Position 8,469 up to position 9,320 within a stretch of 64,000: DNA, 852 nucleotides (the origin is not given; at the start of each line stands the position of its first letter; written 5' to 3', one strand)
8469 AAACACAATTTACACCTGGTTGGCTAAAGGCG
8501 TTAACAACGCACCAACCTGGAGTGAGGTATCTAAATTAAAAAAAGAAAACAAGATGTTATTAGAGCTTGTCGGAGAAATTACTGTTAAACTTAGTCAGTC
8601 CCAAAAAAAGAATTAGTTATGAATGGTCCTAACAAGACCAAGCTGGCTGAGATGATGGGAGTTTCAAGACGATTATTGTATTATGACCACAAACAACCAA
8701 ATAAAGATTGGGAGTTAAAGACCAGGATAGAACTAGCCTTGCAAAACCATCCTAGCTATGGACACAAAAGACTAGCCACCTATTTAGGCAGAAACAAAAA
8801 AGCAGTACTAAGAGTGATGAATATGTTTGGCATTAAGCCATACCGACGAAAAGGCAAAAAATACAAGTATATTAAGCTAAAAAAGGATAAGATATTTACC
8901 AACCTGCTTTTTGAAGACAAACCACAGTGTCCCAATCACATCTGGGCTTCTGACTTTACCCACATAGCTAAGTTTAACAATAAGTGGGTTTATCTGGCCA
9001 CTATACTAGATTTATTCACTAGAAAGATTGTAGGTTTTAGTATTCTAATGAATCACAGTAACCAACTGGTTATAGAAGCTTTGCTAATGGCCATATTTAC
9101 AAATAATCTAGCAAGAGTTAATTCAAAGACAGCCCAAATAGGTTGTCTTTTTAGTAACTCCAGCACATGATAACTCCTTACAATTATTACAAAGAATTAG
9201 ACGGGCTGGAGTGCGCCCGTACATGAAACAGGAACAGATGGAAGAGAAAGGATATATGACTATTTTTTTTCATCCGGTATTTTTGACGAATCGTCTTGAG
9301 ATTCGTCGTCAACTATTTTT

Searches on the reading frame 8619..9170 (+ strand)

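Call 70: search_protein_families(library=pfam, proteins=[window:8619-9170:+], max_evalue=0.01)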
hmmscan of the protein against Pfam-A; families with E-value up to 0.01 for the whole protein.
window:8619-9170:+ (183 aa): 1 family
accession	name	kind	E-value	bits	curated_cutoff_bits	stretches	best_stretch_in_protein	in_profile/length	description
PF00665.32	rve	-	1.5e-12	48.1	32.6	1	103-161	2-61/102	Integrase core domain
